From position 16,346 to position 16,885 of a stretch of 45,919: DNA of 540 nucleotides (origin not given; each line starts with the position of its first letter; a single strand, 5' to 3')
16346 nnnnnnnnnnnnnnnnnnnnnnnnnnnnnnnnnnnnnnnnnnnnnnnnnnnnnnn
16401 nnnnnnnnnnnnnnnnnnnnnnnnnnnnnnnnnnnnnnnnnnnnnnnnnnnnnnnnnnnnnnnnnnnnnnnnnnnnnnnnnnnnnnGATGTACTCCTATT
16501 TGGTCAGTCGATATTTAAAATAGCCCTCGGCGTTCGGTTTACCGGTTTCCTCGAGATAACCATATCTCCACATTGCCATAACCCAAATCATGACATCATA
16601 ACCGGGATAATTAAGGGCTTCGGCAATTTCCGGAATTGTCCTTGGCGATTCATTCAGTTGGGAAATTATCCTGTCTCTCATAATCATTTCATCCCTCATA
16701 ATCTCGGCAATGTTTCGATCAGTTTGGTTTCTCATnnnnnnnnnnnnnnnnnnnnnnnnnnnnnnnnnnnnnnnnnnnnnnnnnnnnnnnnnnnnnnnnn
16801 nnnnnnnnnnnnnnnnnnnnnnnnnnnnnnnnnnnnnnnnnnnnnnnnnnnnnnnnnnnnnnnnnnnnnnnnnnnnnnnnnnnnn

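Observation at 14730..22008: Non-canonical Hdr-type operon bracketed by sulfur-carrier genes (TusA, MvhD, HdrA::GltD, HdrA, 79-aa ORF, HdrC, HdrB, DsrE)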

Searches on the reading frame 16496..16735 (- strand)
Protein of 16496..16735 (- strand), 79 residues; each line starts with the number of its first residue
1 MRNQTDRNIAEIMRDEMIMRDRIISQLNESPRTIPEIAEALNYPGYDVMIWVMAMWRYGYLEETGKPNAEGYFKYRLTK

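Call 3: search_protein_families(library=pfam, proteins=[window:16496-16735:-], max_evalue=0.01)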
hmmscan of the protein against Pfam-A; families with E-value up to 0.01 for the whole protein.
window:16496-16735:- (79 aa): 1 family
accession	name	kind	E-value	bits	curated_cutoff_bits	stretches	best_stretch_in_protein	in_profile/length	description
PF01022.26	HTH_5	-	0.0065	16.8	22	0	22-43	6-27/47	Bacterial regulatory protein, arsR family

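Call 4: search_protein_families(library=ncbifam, proteins=[window:16496-16735:-], max_evalue=0.01)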
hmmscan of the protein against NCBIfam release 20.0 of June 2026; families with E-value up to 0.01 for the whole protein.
window:16496-16735:- (79 aa): 0 families

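Call 19: search_solved_structures(query=window:16496-16735:-, max_evalue=10)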
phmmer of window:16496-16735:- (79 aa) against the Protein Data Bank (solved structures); distinct sequences matched with E-value up to 10: 2.
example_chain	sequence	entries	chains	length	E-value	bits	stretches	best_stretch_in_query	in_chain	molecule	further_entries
4dcz_A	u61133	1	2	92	1.5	12.2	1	53-74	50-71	DnaJ-like protein MG200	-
9u6q_N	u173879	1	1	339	7.6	9.9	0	49-68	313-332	V-type ATP synthase subunit I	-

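Call 49: find_homologous_proteins(query=window:16496-16735:-, max_evalue=0.001)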
Query window:16496-16735:- (79 aa): 84 proteins with E <= 0.001 among 84 candidates.
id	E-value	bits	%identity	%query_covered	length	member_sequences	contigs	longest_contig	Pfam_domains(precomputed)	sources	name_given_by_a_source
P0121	5.8e-47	174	100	100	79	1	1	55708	-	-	-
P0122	1.5e-37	144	78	100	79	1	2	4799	-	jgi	jgi:predicted transcriptional regulator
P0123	1.2e-36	141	80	100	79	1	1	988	-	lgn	-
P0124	4.4e-36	139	76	100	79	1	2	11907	-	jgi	jgi:hypothetical protein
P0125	1.6e-34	134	75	100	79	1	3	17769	-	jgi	-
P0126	2.0e-34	134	78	99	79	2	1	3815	-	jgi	-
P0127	2.3e-33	131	73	100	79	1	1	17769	-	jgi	-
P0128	2.0e-32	128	71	100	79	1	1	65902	-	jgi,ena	-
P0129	1.7e-30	122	71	100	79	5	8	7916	-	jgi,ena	-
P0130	1.9e-29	118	68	100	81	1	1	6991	PF13463.13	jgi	-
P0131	5.9e-28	114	68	97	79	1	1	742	-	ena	-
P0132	4.2e-27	111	59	100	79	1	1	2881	-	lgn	-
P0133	8.4e-27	110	61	97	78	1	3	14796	-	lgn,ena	-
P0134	1.7e-26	109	59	100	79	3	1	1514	-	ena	-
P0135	8.0e-26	107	64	97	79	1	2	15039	-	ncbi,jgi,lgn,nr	ncbi:MAG: MarR family transcriptional regulator [Calditrichaeota bacterium]|nr:MarR family transcrip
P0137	5.2e-25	104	63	92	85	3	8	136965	-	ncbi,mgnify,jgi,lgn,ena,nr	ncbi:MAG TPA: MarR family transcriptional regulator [Candidatus Hydrogenedentes bacterium]|mgnify:FL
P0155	5.1e-22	95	62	92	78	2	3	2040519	-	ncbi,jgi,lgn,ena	jgi:hypothetical protein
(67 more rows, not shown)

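Call 56: predict_structure(alignment_id=A2)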
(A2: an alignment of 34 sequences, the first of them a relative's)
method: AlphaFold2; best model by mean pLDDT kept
length: 79 residues; sequences in the alignment: 34
mean_pLDDT: 90.0   pTM: 0.78
mean pLDDT of the five models: 90.0, 89.3, 88.6, 87.2, 86.9
residues with pLDDT >= 90: 59; 70-90: 14; 50-70: 3; < 50: 3
segments of 3 or more residues with pLDDT < 50: 1-3
pLDDT, mean of each block of 10 residues (from residue 1): 66 89 94 96 94 95 93 93
secondary structure, 60 per line:
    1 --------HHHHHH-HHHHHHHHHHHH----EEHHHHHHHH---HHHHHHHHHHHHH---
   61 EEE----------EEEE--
elements in order: H9-14 H16-27 H34-41 H45-57 E61-63 E74-77

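Call 60: fold_search(model_id=the predicted structure, library=pdb)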
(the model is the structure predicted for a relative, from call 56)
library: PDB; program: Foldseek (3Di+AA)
matches with E <= 10: 1708; with E <= 0.001: 1
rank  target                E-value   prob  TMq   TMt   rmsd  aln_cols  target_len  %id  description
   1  8qkf_B                9.9e-04  1.00  0.67  0.57   8.7        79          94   23  SmtB protein of Mycobacterium smegmatis (released 2024-09-25)
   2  1smt_B                1.1e-03  1.00  0.67  0.53  10.1        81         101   14  SMTB REPRESSOR FROM SYNECHOCOCCUS PCC7942 (released 1997-12-03)
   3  1smt_A                1.4e-03  1.00  0.67  0.55  10.2        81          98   14  SMTB REPRESSOR FROM SYNECHOCOCCUS PCC7942 (released 1997-12-03)
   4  1r23_A                1.6e-03  1.00  0.68  0.53  10.0        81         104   14  Crystal structure of the cyanobacterial metallothionein repressor SmtB in the Zn1-form (one Zn(II) per dimer) (released 2004-05-18)
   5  8qkf_A                1.7e-03  1.00  0.69  0.56   8.1        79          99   22  SmtB protein of Mycobacterium smegmatis (released 2024-09-25)
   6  1r1t_B                2.0e-03  1.00  0.67  0.54  10.1        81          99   14  Crystal structure of the cyanobacterial metallothionein repressor SmtB in the apo-form (released 2004-05-18)
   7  2kko_MODEL_1_A        3.2e-03  1.00  0.66  0.50  12.9        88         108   19  Solution NMR structure of the homodimeric winged helix-turn-helix DNA-binding domain (fragment 1-100) Mb0332 f (released 2009-08-11)
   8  6cdb_A                3.4e-03  1.00  0.64  0.53   9.6        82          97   16  Crystal Structure of V66L CzrA in the Zn(II)bound state (released 2018-07-11)
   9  1r23_B                4.7e-03  1.00  0.67  0.55  10.1        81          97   14  Crystal structure of the cyanobacterial metallothionein repressor SmtB in the Zn1-form (one Zn(II) per dimer) (released 2004-05-18)
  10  4ggg_A                5.3e-03  1.00  0.69  0.60   6.8        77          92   16  Crystal structure of V66A/L68V CzrA in the Zn(II)bound state. (released 2013-02-06)
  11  6cdb_B                6.5e-03  1.00  0.69  0.58   8.6        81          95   17  Crystal Structure of V66L CzrA in the Zn(II)bound state (released 2018-07-11)
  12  5jls                  6.5e-03  1.00  0.65  0.40   7.0        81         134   16  Crystal Structure of Adhesin competence repressor (AdcR) from Streptococcus pyogenes (C-terminally His tagged) (released 2017-05-03)
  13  1r1u_C                6.9e-03  1.00  0.67  0.54   9.6        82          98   17  Crystal structure of the metal-sensing transcriptional repressor CzrA from Staphylococcus aureus in the apo-form (released 2004-05-18)
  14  5yhx_N                7.9e-03  1.00  0.65  0.36   1.8        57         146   23  Structure of Lactococcus lactis ZitR, wild type (released 2017-12-06)
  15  1r1u_A                8.4e-03  1.00  0.67  0.57   7.4        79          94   18  Crystal structure of the metal-sensing transcriptional repressor CzrA from Staphylococcus aureus in the apo-form (released 2004-05-18)
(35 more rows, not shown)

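Call 87: find_encoding_contigs(protein=P0155, flank=10000, max_places=1)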
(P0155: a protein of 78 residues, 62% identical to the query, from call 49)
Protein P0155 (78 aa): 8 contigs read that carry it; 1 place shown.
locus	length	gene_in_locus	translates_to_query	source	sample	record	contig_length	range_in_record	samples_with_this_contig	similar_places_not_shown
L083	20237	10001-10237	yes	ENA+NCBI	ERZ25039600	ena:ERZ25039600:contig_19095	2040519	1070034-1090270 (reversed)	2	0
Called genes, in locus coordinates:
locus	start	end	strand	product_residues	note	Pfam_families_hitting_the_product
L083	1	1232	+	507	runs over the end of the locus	PF01970:TctA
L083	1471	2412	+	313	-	PF01073:3Beta_HSD, PF01370:Epimerase, PF02719:Polysacc_synt_2 (faint), PF03435:Sacchrp_dh_NADP (weak), PF04321:RmlD_sub_bind, PF05368:NmrA, PF16363:GDP_Man_Dehyd, PF13460:NAD_binding_10, +1 more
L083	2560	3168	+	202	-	PF03741:TerC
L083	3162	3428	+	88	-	-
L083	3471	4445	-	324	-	PF00892:EamA, PF06800:Sugar_transport (weak), PF00892:EamA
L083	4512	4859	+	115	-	PF12802:MarR_2 (weak), PF12840:HTH_20, PF01022:HTH_5, PF01978:TrmB (weak)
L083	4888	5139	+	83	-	PF01206:TusA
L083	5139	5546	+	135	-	PF02662:FlpD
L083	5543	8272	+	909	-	PF00890:FAD_binding_2 (weak), PF07992:Pyr_redox_2 (weak), PF12831:FAD_oxidored, PF13450:NAD_binding_8 (weak), PF14691:Fer4_20, PF07992:Pyr_redox_2, PF13450:NAD_binding_8, PF13738:Pyr_redox_3, +10 more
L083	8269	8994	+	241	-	PF07992:Pyr_redox_2 (weak), PF03486:HI0933_like (weak), PF00890:FAD_binding_2 (weak), PF01134:GIDA (faint), PF01266:DAO (weak), PF12831:FAD_oxidored (weak), PF13450:NAD_binding_8 (weak)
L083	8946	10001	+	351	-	PF07992:Pyr_redox_2 (faint), PF12797:Fer4_2 (weak), PF12837:Fer4_6 (weak), PF13237:Fer4_10 (weak), PF14697:Fer4_21, PF12838:Fer4_7, PF13187:Fer4_9 (weak), PF00037:Fer4 (weak), +2 more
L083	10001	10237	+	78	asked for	-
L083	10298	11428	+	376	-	PF12838:Fer4_7 (weak), PF13183:Fer4_8 (weak), PF13187:Fer4_9, PF13237:Fer4_10 (weak), PF13534:Fer4_17 (weak)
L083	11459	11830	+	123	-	PF13686:DrsE_2 (faint), PF02635:DsrE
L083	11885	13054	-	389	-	PF01053:Cys_Met_Meta_PP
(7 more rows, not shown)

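Call 88: find_encoding_contigs(protein=P0137, flank=10000, max_places=1)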
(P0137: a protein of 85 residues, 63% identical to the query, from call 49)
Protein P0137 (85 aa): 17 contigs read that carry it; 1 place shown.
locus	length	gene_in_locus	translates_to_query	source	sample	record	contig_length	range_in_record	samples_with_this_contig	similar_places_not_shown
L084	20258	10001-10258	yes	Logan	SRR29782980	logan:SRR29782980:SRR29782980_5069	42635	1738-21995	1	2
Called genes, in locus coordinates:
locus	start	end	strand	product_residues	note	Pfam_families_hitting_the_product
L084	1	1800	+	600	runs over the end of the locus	PF13524:Glyco_trans_1_2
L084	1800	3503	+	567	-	PF01075:Glyco_transf_9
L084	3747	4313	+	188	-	PF13686:DrsE_2, PF02635:DsrE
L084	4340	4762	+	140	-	PF12840:HTH_20, PF01022:HTH_5, PF13412:HTH_24 (weak), PF01978:TrmB (weak)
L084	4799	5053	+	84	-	PF01206:TusA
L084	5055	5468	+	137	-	PF02662:FlpD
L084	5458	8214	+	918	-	PF12831:FAD_oxidored (weak), PF14691:Fer4_20, PF01946:Thi4 (weak), PF07992:Pyr_redox_2, PF00890:FAD_binding_2 (weak), PF01266:DAO, PF13450:NAD_binding_8, PF13738:Pyr_redox_3, +9 more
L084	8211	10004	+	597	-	PF07992:Pyr_redox_2 (weak), PF00070:Pyr_redox (faint), PF00890:FAD_binding_2 (faint), PF01266:DAO (faint), PF13450:NAD_binding_8 (weak), PF12838:Fer4_7 (weak), PF00037:Fer4 (faint), PF14697:Fer4_21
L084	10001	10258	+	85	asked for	-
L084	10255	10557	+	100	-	PF12838:Fer4_7 (faint), PF13187:Fer4_9 (faint), PF13237:Fer4_10 (faint), PF12797:Fer4_2 (faint), PF13183:Fer4_8, PF12800:Fer4_4 (faint), PF13534:Fer4_17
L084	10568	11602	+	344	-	PF02754:CCG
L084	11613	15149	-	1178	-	-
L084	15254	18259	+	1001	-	PF22680:Glyco_hydro_123_N_2, PF13320:GH123_cat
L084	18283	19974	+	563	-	PF16949:ABC_tran_2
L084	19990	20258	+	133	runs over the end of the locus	PF01894:YjbQ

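Call 89: search_protein_representatives(alignment_id=A2)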
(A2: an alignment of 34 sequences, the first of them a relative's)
Query: 34 sequences, 81 profile positions. Proteins with E-value up to 0.001 (for the whole library): 391; up to 1e-10: 92; up to 1e-30: 4. The best 150 are listed.
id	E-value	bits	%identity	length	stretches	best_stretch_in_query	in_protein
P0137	4.0e-35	135.4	-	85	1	4-80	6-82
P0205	2.1e-34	133.1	-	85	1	3-80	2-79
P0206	4.2e-33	129.0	-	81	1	1-79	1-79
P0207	5.8e-32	125.3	-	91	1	4-79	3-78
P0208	7.1e-30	118.6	-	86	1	3-80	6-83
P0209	1.3e-29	117.8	-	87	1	2-79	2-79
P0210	4.9e-29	115.9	-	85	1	7-79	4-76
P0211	1.8e-28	114.1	-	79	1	1-79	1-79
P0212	4.6e-28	112.8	-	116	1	2-77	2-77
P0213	9.7e-28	111.8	-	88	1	3-79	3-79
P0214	1.2e-27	111.5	-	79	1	3-80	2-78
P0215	1.1e-26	108.3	-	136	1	2-79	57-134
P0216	1.2e-26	108.3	-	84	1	1-79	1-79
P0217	5.1e-26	106.3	-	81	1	2-78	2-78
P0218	6.9e-25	102.6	-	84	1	1-80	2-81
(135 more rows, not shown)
